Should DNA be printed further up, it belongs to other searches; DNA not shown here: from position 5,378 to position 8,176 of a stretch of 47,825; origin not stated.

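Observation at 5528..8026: PrimPol(AEP)-SF2 helicase fusion directly downstream of AbiE: candidate composite defence cassette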

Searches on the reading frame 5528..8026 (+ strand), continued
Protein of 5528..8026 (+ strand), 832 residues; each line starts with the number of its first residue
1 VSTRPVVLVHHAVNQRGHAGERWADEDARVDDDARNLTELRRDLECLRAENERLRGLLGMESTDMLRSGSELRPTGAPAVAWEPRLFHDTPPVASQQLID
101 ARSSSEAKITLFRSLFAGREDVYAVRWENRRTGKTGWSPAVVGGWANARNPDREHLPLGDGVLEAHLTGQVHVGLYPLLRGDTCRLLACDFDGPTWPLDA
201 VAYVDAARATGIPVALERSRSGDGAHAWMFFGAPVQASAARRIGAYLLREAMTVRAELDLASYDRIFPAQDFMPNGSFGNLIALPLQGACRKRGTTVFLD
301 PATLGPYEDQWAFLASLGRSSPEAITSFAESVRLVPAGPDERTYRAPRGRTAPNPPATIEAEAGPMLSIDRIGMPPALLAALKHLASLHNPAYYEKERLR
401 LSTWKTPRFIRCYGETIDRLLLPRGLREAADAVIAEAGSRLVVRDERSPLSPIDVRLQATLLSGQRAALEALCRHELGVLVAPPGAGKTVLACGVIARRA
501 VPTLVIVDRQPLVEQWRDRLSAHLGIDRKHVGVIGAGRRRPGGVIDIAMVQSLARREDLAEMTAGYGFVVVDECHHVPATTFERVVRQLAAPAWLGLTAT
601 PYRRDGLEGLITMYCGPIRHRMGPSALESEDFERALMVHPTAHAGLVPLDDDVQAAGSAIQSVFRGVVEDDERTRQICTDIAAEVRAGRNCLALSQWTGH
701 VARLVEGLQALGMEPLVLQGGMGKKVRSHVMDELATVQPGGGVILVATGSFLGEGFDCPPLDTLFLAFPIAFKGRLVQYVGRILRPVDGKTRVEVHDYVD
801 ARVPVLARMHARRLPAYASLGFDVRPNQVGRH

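Call 94: search_protein_representatives(protein=window:5528-8026:+)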
Query: 832 residues. Proteins with E-value up to 0.001 (for the whole library): 34781; up to 1e-10: 15381; up to 1e-30: 2530. The best 150 are listed.
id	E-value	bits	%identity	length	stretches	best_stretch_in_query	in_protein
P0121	3.0e-280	948.4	59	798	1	34-824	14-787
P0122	1.4e-230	784.1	51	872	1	31-826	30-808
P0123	2.8e-228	776.4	50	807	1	25-826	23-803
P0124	7.6e-224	761.8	61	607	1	229-824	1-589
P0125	4.2e-214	729.6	51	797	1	40-823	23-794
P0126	9.2e-184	629.2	45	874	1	43-826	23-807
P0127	7.3e-178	609.7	45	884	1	46-822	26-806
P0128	1.3e-173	595.6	43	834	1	76-822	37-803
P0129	7.1e-171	586.6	45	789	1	82-824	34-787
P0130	1.5e-168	578.9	43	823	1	88-824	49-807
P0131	2.2e-167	575.0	41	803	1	36-828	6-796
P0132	1.2e-166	572.6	43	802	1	101-825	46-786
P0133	1.1e-165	569.4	45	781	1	103-824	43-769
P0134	1.9e-165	568.6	42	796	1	82-821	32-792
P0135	8.1e-164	563.2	41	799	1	39-824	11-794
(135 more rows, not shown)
